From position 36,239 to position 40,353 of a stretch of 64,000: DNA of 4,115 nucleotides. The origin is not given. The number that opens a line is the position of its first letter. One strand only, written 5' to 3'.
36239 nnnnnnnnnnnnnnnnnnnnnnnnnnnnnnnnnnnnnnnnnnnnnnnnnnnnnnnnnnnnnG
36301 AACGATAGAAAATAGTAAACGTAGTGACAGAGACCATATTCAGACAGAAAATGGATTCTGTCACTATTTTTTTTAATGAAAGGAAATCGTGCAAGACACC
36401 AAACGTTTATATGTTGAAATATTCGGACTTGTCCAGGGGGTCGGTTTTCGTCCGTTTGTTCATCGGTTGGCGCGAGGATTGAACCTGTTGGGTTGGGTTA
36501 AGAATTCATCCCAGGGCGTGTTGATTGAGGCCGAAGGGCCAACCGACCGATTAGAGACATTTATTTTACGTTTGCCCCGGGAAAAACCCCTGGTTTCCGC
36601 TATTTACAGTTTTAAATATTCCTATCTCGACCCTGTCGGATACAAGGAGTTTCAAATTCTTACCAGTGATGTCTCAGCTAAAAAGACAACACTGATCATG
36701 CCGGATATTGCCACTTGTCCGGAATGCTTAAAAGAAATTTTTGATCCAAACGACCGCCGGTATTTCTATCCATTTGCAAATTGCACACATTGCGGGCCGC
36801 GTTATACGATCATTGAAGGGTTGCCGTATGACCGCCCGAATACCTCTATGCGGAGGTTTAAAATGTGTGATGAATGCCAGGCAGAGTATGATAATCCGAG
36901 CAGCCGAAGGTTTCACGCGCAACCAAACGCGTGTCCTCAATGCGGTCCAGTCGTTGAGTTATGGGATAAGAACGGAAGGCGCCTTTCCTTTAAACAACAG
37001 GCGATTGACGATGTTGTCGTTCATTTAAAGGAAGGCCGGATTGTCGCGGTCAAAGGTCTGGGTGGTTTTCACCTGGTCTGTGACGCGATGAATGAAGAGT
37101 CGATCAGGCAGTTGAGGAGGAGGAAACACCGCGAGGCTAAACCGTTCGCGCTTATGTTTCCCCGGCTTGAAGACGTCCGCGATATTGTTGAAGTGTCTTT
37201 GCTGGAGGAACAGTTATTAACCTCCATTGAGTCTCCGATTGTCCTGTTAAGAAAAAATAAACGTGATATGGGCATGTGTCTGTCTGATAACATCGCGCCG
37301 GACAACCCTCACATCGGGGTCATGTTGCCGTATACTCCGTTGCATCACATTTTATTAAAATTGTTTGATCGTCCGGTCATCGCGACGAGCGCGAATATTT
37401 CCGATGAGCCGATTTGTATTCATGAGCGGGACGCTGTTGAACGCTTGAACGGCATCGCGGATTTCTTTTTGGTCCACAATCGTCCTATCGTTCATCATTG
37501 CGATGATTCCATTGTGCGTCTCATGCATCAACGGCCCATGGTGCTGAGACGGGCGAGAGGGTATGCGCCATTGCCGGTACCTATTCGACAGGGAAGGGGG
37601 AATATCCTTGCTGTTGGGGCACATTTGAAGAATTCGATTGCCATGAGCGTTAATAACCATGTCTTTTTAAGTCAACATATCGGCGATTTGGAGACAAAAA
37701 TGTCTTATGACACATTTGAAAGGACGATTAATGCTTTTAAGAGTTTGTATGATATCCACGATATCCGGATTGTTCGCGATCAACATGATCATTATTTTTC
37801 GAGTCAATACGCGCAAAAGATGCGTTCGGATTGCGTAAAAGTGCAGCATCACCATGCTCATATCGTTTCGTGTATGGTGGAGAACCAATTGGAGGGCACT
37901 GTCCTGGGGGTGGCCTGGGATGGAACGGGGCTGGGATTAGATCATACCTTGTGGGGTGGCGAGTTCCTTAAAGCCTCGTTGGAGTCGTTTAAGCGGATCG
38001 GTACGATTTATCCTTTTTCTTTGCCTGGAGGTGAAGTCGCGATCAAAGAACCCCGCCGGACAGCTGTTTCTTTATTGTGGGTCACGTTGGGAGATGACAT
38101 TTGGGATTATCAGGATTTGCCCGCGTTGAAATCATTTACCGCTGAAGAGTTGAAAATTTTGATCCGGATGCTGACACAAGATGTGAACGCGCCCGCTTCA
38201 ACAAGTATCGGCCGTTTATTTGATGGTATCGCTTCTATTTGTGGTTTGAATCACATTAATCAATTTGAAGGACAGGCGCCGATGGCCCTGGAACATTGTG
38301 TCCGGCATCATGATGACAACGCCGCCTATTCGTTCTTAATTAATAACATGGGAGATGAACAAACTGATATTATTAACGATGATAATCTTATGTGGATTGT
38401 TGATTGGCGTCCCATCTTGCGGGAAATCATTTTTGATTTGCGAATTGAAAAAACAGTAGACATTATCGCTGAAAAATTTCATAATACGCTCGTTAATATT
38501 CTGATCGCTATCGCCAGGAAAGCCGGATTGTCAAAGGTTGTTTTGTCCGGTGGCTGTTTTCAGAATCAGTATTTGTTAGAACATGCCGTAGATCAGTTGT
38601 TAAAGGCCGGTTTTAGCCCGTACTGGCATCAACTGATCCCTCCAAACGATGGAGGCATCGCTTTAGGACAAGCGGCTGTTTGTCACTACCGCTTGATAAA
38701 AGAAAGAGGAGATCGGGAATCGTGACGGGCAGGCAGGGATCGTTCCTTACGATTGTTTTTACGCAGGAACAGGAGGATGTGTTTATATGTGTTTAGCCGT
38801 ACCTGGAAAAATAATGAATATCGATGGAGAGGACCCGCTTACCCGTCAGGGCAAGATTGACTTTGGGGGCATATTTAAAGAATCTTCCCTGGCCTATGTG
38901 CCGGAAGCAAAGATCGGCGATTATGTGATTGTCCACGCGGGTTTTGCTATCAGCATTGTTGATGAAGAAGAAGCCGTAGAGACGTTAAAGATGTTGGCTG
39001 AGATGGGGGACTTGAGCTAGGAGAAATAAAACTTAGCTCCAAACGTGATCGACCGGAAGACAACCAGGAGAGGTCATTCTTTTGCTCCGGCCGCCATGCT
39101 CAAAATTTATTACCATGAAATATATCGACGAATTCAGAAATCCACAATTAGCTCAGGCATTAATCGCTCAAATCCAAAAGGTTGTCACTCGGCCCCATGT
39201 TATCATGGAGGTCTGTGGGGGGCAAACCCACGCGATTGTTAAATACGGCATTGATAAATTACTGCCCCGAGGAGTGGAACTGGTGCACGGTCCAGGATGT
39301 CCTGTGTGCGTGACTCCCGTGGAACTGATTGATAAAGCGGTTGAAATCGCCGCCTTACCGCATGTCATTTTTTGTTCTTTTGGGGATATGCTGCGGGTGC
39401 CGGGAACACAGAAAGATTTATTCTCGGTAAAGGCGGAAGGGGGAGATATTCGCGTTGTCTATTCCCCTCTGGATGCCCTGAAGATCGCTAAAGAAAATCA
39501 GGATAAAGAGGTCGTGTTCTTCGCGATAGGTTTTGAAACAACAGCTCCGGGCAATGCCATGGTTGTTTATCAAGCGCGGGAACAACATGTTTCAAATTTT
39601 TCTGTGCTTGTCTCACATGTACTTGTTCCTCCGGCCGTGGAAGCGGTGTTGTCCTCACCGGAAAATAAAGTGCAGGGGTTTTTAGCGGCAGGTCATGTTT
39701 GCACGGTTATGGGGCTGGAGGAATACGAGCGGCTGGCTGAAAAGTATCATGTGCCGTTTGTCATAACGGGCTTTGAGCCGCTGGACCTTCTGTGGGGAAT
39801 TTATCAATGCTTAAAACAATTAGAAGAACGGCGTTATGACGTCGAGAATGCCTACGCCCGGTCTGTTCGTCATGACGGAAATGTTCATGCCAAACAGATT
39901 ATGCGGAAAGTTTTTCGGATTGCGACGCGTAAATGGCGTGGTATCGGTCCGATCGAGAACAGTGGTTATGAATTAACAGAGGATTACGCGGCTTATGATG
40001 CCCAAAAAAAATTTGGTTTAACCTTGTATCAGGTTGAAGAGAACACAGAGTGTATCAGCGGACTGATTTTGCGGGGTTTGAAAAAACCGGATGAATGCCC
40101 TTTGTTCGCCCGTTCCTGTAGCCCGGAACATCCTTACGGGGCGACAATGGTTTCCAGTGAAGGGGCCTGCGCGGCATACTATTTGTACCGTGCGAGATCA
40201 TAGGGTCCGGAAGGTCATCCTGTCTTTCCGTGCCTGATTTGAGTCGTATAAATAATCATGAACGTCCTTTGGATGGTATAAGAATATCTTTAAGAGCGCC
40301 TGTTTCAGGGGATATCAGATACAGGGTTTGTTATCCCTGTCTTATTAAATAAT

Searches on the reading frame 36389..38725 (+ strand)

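Call 39: search_protein_families(library=pfam, proteins=[window:36389-38725:+], max_evalue=0.0001)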
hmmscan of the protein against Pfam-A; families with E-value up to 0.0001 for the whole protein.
window:36389-38725:+ (778 aa): 5 families
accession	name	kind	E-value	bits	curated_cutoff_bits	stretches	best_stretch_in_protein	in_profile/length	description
PF22521.2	HypF_C_2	-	6.5e-74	249.2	27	1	507-761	1-241/241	Carbamoyltransferase, Kae1-like Domain, second subdomain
PF01300.24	Sua5_yciO_yrdC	-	3.6e-48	163.8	25.1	1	213-389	3-178/178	Telomere recombination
PF07503.17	zf-HYPF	-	4.3e-32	110.1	23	2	109-142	1-34/34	HypF finger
PF17788.7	HypF_C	-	9e-31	106.9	23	1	404-498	4-99/99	HypF Kae1-like domain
PF00708.24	Acylphosphatase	-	2.8e-19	69.6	22.5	1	8-90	2-85/85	Acylphosphatase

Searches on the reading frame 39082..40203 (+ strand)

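Call 39: search_protein_families(library=pfam, proteins=[window:39082-40203:+], max_evalue=0.0001)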
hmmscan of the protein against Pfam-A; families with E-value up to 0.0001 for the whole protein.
window:39082-40203:+ (373 aa): 1 family
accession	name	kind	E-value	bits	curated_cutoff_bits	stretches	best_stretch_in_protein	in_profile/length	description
PF01924.21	HypD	-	4.9e-153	509.8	25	1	23-370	2-351/351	Hydrogenase formation hypA family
